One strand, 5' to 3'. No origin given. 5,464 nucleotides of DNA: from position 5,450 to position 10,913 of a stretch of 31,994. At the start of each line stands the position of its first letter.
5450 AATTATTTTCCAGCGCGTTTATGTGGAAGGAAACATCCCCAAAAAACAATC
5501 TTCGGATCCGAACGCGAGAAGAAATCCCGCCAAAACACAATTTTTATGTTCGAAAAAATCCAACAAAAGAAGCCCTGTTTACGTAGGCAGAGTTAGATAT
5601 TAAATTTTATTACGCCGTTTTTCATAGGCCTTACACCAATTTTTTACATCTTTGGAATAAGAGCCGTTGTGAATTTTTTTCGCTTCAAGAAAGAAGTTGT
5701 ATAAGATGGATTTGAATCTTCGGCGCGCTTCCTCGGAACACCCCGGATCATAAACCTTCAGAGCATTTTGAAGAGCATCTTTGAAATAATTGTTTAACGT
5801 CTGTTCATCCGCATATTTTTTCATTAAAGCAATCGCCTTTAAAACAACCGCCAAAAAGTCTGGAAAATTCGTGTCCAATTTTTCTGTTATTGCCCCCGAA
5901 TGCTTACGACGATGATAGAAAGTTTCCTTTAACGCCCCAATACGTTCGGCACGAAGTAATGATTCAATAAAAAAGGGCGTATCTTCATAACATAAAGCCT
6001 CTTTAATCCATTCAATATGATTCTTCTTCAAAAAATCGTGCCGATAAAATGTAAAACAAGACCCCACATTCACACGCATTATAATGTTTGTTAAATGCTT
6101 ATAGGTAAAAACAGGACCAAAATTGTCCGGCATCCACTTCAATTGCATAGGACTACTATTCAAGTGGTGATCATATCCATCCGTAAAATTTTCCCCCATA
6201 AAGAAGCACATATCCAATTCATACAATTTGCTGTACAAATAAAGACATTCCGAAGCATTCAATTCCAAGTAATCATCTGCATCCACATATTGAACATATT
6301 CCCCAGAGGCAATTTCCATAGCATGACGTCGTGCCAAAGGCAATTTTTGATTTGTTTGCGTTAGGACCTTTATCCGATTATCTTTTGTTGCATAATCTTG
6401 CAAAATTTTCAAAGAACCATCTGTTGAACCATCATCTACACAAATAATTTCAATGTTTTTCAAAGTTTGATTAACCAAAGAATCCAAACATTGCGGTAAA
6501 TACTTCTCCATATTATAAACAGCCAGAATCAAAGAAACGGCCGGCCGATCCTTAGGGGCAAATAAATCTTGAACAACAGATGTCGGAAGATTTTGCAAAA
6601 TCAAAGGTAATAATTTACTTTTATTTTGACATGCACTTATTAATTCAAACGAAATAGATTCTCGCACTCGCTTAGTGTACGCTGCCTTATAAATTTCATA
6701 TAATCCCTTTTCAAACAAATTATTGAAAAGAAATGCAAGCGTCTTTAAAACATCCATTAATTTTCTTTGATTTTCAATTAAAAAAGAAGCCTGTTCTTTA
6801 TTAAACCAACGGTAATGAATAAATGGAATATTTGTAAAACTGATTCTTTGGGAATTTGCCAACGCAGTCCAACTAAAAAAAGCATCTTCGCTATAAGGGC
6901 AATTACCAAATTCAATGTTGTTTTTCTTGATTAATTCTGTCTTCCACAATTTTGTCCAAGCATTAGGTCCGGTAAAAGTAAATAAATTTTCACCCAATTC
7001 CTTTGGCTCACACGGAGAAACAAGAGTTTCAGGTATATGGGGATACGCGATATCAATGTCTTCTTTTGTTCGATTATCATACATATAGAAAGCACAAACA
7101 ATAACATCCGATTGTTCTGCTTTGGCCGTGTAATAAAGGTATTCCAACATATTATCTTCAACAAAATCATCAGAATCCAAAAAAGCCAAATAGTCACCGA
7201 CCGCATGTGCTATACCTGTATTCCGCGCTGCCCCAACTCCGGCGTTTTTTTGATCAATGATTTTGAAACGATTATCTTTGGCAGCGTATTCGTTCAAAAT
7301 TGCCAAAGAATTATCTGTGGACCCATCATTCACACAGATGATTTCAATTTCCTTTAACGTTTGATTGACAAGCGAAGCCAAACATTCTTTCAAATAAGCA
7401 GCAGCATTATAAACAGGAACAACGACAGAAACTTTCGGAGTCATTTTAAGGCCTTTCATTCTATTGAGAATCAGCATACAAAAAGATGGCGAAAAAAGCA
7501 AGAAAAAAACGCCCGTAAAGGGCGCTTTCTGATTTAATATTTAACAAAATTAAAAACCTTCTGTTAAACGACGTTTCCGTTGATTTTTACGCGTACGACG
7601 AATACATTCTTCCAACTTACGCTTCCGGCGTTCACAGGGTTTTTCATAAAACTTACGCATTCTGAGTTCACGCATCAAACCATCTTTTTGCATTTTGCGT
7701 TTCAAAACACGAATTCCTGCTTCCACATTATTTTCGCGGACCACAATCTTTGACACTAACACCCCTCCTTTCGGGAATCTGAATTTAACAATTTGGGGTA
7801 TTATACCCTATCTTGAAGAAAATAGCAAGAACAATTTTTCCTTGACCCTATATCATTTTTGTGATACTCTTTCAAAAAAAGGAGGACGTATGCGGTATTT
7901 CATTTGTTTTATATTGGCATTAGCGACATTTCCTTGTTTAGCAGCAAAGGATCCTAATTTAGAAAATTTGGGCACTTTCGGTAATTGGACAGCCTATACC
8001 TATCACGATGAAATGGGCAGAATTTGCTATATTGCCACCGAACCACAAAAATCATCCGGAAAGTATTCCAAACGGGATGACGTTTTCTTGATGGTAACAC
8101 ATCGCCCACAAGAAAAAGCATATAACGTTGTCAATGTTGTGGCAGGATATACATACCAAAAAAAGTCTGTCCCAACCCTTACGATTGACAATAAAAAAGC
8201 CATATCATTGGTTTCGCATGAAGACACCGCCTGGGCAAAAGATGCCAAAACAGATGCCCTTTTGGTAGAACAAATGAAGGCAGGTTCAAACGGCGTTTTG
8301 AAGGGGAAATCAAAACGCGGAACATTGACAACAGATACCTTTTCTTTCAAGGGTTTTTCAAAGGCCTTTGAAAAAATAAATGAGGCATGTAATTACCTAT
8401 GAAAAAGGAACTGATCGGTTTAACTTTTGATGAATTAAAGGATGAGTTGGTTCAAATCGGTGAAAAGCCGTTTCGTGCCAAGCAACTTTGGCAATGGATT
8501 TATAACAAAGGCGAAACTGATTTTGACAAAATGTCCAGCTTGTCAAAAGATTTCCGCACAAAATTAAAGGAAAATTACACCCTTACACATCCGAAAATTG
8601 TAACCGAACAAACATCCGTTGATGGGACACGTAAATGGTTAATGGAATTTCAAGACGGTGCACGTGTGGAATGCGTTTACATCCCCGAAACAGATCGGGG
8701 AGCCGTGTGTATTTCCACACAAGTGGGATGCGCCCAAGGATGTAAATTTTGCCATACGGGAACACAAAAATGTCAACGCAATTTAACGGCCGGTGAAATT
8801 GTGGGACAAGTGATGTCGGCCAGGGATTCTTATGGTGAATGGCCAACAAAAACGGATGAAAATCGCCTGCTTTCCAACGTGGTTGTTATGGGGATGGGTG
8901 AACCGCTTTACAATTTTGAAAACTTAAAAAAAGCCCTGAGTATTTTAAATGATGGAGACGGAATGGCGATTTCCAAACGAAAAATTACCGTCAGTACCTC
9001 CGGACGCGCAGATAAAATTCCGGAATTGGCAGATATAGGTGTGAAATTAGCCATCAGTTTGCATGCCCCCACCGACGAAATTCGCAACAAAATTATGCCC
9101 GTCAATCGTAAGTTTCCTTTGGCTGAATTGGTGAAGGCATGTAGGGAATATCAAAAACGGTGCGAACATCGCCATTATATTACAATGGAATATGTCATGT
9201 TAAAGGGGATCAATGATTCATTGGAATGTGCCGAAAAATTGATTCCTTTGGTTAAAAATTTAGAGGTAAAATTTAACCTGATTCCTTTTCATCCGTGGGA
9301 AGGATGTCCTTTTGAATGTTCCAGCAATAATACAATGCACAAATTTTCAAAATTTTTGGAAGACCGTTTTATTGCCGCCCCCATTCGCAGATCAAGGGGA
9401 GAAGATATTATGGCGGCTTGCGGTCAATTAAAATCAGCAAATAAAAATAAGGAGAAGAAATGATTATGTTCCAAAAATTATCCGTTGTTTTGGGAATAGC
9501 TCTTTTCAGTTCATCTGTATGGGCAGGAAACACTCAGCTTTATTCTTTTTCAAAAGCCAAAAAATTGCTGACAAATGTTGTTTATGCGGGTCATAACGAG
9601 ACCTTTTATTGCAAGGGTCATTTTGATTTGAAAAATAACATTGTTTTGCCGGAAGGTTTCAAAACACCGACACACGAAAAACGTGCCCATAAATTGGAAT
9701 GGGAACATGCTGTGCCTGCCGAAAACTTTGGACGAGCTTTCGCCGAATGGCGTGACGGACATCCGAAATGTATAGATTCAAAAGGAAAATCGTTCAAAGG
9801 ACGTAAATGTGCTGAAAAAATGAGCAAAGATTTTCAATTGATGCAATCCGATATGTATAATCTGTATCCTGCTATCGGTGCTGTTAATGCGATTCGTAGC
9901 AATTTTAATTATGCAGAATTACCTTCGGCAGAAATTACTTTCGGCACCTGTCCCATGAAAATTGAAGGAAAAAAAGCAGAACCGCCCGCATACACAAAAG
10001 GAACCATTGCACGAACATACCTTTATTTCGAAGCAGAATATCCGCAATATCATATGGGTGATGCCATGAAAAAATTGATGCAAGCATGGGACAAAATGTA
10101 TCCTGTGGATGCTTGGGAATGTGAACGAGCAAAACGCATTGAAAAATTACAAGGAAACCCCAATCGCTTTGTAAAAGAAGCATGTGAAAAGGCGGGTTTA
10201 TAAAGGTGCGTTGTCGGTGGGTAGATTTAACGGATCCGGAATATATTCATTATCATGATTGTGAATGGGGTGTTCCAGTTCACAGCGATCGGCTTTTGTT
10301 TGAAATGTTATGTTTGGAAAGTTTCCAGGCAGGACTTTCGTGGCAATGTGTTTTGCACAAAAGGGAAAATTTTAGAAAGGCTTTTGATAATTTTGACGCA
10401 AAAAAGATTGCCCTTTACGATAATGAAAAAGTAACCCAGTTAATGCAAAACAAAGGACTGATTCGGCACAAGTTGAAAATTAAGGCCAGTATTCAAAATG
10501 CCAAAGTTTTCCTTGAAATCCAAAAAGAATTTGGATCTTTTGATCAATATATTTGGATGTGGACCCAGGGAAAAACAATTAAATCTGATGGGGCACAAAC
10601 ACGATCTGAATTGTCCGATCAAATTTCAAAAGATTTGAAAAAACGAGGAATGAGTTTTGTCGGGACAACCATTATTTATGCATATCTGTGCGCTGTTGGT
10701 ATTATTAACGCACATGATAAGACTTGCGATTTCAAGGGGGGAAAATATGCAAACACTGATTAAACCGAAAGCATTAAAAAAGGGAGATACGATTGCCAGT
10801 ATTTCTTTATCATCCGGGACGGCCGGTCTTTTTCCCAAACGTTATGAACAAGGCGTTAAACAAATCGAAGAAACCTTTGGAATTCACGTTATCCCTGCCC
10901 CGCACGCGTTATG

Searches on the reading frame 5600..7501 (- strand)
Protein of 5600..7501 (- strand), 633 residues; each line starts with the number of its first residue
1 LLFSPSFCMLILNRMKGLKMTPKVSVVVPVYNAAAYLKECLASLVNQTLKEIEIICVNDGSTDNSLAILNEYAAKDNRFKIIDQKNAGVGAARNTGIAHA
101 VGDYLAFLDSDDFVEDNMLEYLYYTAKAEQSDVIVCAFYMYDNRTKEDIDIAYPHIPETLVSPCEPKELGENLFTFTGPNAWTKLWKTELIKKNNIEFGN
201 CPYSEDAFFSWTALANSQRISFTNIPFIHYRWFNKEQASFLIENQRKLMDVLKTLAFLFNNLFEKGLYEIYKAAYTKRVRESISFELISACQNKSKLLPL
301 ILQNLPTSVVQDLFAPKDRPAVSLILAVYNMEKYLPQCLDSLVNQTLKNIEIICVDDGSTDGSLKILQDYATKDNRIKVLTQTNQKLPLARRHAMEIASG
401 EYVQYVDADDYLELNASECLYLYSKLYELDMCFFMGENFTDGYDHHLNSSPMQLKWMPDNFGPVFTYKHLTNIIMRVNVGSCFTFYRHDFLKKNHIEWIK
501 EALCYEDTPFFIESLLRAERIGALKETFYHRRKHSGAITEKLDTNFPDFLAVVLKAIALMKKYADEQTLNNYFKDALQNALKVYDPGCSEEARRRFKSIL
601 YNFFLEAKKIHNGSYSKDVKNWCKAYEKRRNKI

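Call 7: search_protein_families(library=pfam, proteins=[window:5600-7501:-], max_evalue=0.1)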
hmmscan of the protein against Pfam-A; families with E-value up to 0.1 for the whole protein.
window:5600-7501:- (633 aa): 5 families
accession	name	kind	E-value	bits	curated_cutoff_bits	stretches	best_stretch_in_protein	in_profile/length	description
PF00535.33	Glycos_transf_2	-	5.1e-72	241.7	23.3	2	25-148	1-125/168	Glycosyl transferase family 2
PF10111.15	Glyco_tranf_2_2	-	3.7e-20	73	27.3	2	25-124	1-104/276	Glycosyltransferase like family 2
PF13641.12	Glyco_tranf_2_3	-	3.7e-15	57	27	2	22-136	1-121/230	Glycosyltransferase like family 2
PF13704.12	Glyco_tranf_2_4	-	4.5e-11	43.5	27.5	2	330-415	2-87/98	Glycosyl transferase family 2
PF16227.11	DUF4886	-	0.079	12.4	26.7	0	111-140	7-36/242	Domain of unknown function (DUF4886)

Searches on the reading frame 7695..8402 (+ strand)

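Call 82: search_protein_families(library=pfam, proteins=[window:7695-8402:+], max_evalue=0.00001)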
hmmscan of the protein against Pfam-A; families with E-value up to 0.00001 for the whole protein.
window:7695-8402:+ (235 aa): 1 family
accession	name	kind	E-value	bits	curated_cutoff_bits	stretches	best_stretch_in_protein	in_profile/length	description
PF06776.18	IalB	-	7.4e-14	52.4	22.1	1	98-228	1-130/131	Invasion associated locus B (IalB) protein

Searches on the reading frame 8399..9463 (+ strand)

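Call 82: search_protein_families(library=pfam, proteins=[window:8399-9463:+], max_evalue=0.00001)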
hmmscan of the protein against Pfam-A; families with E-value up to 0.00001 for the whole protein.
window:8399-9463:+ (354 aa): 2 families
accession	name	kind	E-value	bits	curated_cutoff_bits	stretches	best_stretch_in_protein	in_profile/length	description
PF21016.3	RlmN_N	-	1.2e-20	73.4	24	1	4-60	2-58/60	Ribosomal RNA large subunit methyltransferase N-terminal domain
PF04055.27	Radical_SAM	-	7.2e-16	59.2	29.5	1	105-274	1-157/166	Radical SAM superfamily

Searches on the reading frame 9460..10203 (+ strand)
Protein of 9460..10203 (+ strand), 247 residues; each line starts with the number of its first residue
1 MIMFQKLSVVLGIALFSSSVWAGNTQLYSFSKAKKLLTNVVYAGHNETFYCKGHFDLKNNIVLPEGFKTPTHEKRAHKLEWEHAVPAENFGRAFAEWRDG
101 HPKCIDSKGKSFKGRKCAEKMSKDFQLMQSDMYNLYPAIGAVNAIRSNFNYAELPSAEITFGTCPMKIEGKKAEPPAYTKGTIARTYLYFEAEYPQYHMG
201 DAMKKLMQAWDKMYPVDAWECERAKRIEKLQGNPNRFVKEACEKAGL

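Call 82: search_protein_families(library=pfam, proteins=[window:9460-10203:+], max_evalue=0.00001)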
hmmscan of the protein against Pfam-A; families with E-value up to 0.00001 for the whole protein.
window:9460-10203:+ (247 aa): 1 family
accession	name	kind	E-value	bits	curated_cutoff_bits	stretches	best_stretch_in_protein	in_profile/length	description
PF04231.19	Endonuclease_1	-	4.2e-30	105.7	25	1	72-242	70-235/235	Endonuclease I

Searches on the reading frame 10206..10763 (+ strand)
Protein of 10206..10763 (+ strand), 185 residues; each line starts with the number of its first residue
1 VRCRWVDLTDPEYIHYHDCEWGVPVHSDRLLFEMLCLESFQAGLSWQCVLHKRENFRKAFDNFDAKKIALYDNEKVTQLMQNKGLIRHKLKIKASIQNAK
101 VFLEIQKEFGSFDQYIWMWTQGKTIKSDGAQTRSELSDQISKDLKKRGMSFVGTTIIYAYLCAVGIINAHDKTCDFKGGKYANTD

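Call 82: search_protein_families(library=pfam, proteins=[window:10206-10763:+], max_evalue=0.00001)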
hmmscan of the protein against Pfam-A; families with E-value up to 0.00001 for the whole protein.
window:10206-10763:+ (185 aa): 1 family
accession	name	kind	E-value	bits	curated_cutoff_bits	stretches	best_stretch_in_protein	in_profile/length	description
PF03352.18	Adenine_glyco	-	1.7e-71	240.2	25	1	8-176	4-175/177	Methyladenine glycosylase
